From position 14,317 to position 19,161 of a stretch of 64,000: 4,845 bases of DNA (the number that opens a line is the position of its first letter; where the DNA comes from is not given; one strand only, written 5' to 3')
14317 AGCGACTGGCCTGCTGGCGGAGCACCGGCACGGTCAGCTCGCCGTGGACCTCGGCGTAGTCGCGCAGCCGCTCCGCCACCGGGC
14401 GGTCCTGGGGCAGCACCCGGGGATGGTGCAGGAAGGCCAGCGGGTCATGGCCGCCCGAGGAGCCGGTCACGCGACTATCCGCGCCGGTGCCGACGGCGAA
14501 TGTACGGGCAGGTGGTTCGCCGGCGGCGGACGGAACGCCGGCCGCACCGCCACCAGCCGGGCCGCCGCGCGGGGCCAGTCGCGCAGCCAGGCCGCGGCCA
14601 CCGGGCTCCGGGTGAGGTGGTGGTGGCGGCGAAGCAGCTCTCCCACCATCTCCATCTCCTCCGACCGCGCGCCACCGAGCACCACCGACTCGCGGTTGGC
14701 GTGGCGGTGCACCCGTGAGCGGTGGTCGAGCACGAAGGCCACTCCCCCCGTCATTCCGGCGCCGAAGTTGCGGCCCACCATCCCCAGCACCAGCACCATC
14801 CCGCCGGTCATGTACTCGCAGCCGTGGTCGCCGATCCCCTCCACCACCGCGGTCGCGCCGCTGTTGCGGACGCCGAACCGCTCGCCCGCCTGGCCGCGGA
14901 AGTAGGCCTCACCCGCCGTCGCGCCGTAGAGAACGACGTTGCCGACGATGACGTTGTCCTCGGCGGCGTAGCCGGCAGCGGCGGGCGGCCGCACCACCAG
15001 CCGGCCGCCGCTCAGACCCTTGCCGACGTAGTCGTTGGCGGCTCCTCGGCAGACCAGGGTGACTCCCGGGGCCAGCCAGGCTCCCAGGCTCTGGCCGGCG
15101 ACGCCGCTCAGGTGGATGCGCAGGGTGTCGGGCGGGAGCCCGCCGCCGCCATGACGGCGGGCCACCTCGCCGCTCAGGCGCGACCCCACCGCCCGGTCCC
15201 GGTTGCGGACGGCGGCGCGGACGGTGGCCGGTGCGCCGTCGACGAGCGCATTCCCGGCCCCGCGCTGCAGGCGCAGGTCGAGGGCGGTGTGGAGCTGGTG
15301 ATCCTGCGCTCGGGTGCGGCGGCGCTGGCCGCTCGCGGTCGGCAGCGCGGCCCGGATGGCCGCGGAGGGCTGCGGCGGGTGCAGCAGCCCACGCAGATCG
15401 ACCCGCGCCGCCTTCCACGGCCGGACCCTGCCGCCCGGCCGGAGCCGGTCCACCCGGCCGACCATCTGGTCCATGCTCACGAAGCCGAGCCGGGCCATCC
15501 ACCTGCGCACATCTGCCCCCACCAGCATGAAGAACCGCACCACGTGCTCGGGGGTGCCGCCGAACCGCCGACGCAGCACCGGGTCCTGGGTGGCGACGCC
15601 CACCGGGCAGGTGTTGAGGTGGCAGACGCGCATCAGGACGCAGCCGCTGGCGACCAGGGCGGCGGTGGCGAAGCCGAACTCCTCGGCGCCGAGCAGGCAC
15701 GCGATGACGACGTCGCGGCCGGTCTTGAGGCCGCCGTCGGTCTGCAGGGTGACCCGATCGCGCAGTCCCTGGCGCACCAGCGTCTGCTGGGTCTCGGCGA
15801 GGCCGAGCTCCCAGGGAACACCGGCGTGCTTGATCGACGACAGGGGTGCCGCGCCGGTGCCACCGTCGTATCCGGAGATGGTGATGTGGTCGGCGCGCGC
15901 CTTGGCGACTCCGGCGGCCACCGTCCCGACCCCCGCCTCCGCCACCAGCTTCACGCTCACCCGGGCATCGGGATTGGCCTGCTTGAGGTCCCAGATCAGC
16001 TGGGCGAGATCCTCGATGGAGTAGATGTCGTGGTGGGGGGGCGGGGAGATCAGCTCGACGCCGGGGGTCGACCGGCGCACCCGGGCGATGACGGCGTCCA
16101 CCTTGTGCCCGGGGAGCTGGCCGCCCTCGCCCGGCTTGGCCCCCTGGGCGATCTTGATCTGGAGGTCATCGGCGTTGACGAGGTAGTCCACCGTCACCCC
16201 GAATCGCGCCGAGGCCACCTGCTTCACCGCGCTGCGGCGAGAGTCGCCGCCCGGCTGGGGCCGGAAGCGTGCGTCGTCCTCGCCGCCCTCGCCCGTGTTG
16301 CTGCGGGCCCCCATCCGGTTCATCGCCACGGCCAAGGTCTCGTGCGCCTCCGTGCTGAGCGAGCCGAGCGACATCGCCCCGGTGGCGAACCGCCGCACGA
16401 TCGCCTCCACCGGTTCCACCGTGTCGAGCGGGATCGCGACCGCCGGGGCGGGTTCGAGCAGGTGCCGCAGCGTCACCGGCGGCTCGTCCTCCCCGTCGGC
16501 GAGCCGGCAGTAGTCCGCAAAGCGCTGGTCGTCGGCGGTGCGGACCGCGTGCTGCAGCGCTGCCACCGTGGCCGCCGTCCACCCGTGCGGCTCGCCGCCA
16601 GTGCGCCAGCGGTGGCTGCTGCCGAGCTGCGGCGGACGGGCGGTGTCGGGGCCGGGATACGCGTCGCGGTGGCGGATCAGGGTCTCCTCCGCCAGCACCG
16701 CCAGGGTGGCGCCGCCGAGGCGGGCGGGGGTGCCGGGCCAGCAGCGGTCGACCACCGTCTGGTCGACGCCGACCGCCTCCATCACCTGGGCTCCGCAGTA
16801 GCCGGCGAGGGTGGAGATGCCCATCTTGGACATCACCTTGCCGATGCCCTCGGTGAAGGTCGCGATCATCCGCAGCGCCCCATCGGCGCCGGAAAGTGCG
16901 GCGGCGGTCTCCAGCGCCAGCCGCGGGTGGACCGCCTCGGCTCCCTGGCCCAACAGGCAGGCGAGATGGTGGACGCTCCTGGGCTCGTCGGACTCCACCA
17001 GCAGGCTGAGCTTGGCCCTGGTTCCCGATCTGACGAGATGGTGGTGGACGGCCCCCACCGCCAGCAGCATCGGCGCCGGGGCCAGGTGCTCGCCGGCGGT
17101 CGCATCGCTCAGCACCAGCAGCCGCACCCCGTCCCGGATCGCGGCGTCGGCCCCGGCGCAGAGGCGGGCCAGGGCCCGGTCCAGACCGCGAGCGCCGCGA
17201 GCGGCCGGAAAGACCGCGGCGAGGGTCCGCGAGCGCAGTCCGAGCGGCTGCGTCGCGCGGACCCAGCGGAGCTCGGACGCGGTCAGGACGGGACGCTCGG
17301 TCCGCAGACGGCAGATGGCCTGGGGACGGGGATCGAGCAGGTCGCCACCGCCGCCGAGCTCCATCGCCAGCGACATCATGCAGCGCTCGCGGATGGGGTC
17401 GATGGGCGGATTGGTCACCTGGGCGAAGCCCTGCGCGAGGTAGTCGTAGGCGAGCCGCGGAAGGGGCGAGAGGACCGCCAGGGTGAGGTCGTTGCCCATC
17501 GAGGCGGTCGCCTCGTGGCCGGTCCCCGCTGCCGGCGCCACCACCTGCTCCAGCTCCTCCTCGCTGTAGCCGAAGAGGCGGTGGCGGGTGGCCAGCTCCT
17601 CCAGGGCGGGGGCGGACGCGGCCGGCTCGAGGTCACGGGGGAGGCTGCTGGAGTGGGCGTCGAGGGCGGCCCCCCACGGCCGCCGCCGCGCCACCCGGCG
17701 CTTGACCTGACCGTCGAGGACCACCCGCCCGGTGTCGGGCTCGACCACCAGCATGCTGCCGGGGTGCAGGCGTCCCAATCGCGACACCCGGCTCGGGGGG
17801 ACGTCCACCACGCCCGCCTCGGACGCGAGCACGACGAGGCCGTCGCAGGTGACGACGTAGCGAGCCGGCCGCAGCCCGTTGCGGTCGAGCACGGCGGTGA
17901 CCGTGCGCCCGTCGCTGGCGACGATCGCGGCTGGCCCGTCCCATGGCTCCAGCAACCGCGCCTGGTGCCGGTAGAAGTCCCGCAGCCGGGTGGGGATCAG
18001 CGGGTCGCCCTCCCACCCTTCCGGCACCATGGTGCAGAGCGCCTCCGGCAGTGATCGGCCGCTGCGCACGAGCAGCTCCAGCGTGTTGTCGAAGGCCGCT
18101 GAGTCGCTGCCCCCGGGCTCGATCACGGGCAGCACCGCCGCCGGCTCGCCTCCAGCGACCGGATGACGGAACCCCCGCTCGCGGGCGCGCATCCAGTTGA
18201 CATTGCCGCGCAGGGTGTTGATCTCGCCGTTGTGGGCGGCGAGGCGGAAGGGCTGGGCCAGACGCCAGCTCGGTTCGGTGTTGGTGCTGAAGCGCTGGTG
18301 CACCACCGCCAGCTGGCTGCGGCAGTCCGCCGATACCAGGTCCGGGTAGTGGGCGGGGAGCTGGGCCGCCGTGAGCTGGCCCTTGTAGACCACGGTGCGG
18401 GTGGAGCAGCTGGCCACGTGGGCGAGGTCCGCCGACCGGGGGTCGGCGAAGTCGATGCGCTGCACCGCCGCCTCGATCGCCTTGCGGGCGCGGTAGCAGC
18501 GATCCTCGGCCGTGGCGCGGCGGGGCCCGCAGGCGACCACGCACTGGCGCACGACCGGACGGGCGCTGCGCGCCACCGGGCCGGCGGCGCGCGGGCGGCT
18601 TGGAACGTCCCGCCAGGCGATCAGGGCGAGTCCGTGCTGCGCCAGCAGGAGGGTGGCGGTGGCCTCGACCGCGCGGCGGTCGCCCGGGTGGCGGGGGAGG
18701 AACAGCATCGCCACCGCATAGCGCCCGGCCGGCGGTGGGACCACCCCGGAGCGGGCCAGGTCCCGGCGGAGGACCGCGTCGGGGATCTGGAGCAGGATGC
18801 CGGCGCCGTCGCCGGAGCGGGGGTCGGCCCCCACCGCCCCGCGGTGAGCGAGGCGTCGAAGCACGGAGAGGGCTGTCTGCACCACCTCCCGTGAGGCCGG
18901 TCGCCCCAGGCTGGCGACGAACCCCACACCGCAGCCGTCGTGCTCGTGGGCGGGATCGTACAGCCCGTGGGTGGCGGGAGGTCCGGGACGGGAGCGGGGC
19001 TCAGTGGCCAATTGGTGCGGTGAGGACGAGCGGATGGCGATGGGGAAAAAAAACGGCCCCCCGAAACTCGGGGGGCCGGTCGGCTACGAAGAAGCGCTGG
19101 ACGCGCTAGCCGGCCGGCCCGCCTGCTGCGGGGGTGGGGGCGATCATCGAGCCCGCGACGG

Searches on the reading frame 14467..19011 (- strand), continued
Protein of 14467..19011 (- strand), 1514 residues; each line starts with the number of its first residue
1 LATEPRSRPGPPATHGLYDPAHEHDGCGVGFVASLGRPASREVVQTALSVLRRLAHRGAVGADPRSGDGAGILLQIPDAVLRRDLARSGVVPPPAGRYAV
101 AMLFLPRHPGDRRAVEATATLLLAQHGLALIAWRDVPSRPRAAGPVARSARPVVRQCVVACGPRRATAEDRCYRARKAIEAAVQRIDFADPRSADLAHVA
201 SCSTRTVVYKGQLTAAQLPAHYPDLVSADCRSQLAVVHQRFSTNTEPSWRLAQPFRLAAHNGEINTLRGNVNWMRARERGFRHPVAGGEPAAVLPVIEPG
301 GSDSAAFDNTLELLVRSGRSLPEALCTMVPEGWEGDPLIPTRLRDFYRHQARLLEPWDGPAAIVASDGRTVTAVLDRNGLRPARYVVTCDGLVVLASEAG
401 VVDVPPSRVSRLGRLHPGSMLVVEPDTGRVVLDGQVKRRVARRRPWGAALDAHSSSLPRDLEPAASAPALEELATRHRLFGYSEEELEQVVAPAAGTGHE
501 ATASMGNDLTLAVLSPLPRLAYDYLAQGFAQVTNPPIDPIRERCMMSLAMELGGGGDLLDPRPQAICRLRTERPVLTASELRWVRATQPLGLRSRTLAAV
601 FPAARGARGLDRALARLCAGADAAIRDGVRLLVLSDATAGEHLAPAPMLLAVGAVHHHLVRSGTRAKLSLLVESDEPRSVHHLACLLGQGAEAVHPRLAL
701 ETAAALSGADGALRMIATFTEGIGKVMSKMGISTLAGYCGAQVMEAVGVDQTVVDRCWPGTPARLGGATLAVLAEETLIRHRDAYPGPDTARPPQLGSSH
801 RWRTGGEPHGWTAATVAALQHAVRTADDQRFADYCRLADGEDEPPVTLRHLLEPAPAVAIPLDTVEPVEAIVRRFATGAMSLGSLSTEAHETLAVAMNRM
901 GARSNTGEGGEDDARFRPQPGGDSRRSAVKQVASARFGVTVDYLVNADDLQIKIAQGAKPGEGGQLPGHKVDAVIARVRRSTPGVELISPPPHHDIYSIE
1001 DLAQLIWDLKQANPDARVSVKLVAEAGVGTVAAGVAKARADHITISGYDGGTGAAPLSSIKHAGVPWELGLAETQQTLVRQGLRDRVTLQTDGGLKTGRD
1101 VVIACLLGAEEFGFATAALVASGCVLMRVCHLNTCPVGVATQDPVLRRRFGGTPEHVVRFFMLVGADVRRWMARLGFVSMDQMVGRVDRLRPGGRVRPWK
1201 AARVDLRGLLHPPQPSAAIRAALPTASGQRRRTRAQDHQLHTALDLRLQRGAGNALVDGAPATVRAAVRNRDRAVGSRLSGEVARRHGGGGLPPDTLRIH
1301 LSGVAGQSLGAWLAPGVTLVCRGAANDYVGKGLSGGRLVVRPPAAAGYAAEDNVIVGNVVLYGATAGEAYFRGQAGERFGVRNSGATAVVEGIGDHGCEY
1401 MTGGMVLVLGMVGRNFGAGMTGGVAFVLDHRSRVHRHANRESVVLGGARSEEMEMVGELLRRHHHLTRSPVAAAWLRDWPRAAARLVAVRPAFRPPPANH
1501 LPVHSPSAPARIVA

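Call 34: find_encoding_contigs(protein=P0162, flank=2500, max_places=3)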
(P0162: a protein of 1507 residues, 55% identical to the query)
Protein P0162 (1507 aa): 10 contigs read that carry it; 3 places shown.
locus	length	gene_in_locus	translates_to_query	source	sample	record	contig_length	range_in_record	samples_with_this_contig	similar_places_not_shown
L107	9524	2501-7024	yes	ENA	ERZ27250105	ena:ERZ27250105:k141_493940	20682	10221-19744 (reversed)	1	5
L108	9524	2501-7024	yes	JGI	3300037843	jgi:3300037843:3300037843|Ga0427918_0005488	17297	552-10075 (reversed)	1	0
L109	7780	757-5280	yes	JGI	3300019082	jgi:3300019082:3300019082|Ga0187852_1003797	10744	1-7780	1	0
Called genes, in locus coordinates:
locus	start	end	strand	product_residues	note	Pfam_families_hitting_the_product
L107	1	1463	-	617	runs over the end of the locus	PF00890:FAD_binding_2, PF01266:DAO (faint), PF12831:FAD_oxidored, PF02910:Succ_DH_flav_C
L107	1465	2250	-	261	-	-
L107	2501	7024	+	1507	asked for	PF00310:GATase_2, PF04898:Glu_syn_central, PF01645:Glu_synthase, PF01493:GXGXG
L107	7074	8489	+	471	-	PF14691:Fer4_20, PF00070:Pyr_redox (weak), PF00890:FAD_binding_2 (weak), PF01266:DAO (weak), PF03486:HI0933_like (weak), PF07992:Pyr_redox_2, PF13450:NAD_binding_8, PF01593:Amino_oxidase, +5 more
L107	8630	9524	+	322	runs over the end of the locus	-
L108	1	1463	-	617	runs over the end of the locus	PF00890:FAD_binding_2, PF01266:DAO (faint), PF12831:FAD_oxidored, PF02910:Succ_DH_flav_C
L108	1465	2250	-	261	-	-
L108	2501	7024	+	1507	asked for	PF00310:GATase_2, PF04898:Glu_syn_central, PF01645:Glu_synthase, PF01493:GXGXG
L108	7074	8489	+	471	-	PF14691:Fer4_20, PF00070:Pyr_redox (weak), PF00890:FAD_binding_2 (weak), PF01266:DAO (weak), PF03486:HI0933_like (weak), PF07992:Pyr_redox_2, PF13450:NAD_binding_8, PF01593:Amino_oxidase, +5 more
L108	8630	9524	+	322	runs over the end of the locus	PF01833:TIG (faint)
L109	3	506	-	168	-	?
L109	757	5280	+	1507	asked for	PF00310:GATase_2, PF04898:Glu_syn_central, PF01645:Glu_synthase, PF01493:GXGXG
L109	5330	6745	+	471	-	PF14691:Fer4_20, PF00070:Pyr_redox (weak), PF00890:FAD_binding_2 (weak), PF01266:DAO (weak), PF03486:HI0933_like (weak), PF07992:Pyr_redox_2, PF13450:NAD_binding_8, PF01593:Amino_oxidase, +4 more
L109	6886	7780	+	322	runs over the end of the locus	-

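Call 35: find_encoding_contigs(protein=P0129, flank=2500, max_places=2)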
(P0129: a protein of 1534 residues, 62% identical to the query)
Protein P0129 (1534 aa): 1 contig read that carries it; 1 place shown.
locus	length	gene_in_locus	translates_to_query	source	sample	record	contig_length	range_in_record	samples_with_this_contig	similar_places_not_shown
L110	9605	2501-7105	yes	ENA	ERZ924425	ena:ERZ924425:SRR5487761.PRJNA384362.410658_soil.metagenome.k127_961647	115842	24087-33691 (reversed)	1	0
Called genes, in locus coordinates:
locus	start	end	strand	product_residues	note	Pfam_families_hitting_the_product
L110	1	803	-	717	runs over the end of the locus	PF01138:RNase_PH, PF03725:RNase_PH_C, PF03726:PNPase, PF01138:RNase_PH, PF00013:KH_1, PF22675:KH-I_KHDC4-BBP (weak), PF00575:S1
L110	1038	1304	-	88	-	PF00312:Ribosomal_S15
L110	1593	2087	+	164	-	PF00383:dCMP_cyt_deam_1, PF14437:MafB19-deam, PF14439:Bd3614-deam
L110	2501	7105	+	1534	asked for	PF00310:GATase_2, PF04898:Glu_syn_central, PF01645:Glu_synthase, PF01493:GXGXG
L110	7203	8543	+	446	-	PF14691:Fer4_20, PF00070:Pyr_redox (faint), PF01266:DAO (weak), PF01593:Amino_oxidase (weak), PF07992:Pyr_redox_2, PF12831:FAD_oxidored (weak), PF13450:NAD_binding_8, PF07992:Pyr_redox_2, +1 more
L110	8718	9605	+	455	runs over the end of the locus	PF00909:Ammonium_transp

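Call 55: find_encoding_contigs(protein=P0160, flank=2500, max_places=3)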
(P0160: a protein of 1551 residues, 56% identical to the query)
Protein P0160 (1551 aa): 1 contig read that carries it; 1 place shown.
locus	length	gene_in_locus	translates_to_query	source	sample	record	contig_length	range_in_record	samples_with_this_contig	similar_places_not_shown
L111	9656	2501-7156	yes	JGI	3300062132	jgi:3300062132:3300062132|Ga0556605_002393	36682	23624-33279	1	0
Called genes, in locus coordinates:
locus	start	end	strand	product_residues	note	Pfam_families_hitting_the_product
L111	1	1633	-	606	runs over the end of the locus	PF00890:FAD_binding_2, PF12831:FAD_oxidored (faint), PF02910:Succ_DH_flav_C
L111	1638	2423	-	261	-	-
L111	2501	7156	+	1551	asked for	PF00310:GATase_2, PF04898:Glu_syn_central, PF01645:Glu_synthase, PF01493:GXGXG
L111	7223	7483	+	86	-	PF02604:PhdYeFM_antitox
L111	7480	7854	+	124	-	PF01850:PIN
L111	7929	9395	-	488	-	PF14691:Fer4_20, PF00890:FAD_binding_2 (weak), PF01266:DAO (weak), PF01593:Amino_oxidase, PF07992:Pyr_redox_2, PF12831:FAD_oxidored, PF13450:NAD_binding_8, PF07992:Pyr_redox_2 (weak), +3 more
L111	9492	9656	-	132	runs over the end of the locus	PF12680:SnoaL_2, PF07366:SnoaL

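Call 56: list_cluster_members(proteins=[P0121, P0122])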
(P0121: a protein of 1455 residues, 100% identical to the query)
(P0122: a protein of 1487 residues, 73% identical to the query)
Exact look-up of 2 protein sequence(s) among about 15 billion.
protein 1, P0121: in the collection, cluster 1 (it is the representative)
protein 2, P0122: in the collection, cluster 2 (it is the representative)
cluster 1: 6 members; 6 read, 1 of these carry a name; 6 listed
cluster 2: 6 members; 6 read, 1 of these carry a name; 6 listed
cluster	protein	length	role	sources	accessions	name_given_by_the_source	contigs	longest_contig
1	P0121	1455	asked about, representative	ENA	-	-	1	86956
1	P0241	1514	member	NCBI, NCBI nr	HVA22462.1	MAG TPA: glutamate synthase large subunit [Candidatus Micrarchaeia archaeon] | glutamate synthase large subunit [Candidatus Micrarchaeia archaeon]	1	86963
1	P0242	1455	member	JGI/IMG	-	-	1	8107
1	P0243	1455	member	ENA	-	-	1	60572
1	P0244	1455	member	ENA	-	-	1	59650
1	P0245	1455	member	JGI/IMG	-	-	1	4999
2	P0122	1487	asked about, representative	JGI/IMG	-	-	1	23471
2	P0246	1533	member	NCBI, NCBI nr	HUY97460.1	MAG TPA: glutamate synthase large subunit [Verrucomicrobiae bacterium] | glutamate synthase large subunit [Verrucomicrobiae bacterium]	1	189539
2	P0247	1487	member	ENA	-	-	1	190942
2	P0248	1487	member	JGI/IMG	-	-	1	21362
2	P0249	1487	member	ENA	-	-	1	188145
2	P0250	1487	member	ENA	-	-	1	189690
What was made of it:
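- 14467..19011 (-): gltB (glutamate synthase large subunit, 1514 aa). Identical to NCBI HVA22462.1 (call 56).
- Checked: NCBI annotates the same 1514-aa product (call 56).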

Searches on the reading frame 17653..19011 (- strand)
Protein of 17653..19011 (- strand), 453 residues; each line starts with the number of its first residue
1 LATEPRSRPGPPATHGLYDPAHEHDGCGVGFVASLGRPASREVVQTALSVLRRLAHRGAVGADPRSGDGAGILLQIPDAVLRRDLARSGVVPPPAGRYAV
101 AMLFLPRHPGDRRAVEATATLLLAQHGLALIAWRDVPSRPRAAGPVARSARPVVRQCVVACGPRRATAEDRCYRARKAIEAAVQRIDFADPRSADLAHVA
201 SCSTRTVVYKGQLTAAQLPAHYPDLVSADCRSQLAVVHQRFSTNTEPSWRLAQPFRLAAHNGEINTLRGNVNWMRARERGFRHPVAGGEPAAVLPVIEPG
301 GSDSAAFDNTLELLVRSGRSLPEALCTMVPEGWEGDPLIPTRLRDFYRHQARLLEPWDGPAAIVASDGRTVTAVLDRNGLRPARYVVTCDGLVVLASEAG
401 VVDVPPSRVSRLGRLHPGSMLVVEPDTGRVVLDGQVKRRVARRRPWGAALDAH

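Call 11: find_related_loci(query=window:17653-19011:-, collection=genome_contigs, flank=4000)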
Query seq(453 aa) (453 aa) in genome_contigs; peptide patterns used: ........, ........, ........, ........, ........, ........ (x = any residue, [..] = any of these).
600 stretches matched a pattern (row limit reached: there are more); 574 encode a relative of the query (tblastn E <= 1e-3); the best 80 are kept; 80 distinct loci.
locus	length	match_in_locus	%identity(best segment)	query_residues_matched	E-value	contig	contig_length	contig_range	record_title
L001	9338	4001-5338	71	3-453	0e+0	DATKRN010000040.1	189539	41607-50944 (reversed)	MAG TPA_asm: Verrucomicrobiia bacterium isolate SMAG_U14029 k141_29313, whole genome shotgun sequence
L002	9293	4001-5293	62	16-447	7e-164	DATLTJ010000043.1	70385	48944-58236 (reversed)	MAG TPA_asm: Candidatus Acidiferrales bacterium isolate SMAG_U13953 k141_592524, whole genome shotgun sequence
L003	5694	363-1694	51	10-453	4e-145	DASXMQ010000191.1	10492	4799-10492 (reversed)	MAG TPA_asm: Candidatus Binataceae bacterium isolate SMAG_U5332 k141_2250461, whole genome shotgun sequence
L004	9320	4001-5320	51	12-451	2e-142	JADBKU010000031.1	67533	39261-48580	MAG: bacterium isolate Bu91 bin.91_contig31, whole genome shotgun sequence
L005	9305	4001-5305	50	12-446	3e-140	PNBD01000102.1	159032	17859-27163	MAG: Deltaproteobacteria bacterium isolate palsa_1115 73.20111000_P3M.98_contig_2343, whole genome shotgun sequence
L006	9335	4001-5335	48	1-446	1e-139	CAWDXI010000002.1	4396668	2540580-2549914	MAG: uncultured Acidobacteriaceae bacterium isolate MFD01299.bin.1.168 genome assembly, contig: contig_13669, whole geno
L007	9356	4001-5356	48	1-453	3e-139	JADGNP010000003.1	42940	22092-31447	MAG: Candidatus Sulfotelmatobacter sp. isolate Chersky.24_37 contig-100_59, whole genome shotgun sequence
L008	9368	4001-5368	47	5-452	3e-139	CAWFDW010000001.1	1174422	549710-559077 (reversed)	MAG: uncultured delta proteobacterium isolate MFD05513.bin.2.169 genome assembly, contig: contig_15085, whole genome sho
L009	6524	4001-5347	48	1-450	4e-139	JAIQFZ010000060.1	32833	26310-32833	MAG: Terriglobia bacterium isolate SRVP_41 SRVP18_hole-7m-from-trench_1_20cm_scaffold_1134, whole genome shotgun sequenc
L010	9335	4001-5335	48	1-446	7e-139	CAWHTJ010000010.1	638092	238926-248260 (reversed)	MAG: uncultured Acidobacteriaceae bacterium isolate MFD03346.bin.1.92 genome assembly, contig: contig_39410, whole genom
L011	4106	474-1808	48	7-451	3e-141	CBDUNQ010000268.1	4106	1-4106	MAG TPA_asm: uncultured Gammaproteobacteria bacterium isolate SRR22808131_binner12_Refined_105 genome assembly, contig:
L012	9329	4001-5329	49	12-453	3e-138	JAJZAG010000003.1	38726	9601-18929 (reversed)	MAG: Deltaproteobacteria bacterium isolate FK5.bin86 NODE_1057_length_38726_cov_1.464908, whole genome shotgun sequence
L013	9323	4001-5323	47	12-452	7e-138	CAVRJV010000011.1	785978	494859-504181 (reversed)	MAG: uncultured delta proteobacterium isolate MFD05580.bin.2.15 genome assembly, contig: contig_48556, whole genome shot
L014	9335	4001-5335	48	1-446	7e-138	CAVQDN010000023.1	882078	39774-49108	MAG: uncultured Acidobacteriaceae bacterium isolate MFD03346.bin.2.99 genome assembly, contig: contig_4717, whole genome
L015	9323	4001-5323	47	11-451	8e-138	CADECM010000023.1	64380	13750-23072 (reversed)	MAG: uncultured beta proteobacterium isolate Betaproteobacteria sp. RBC024 genome assembly, contig: MAG024_23, whole gen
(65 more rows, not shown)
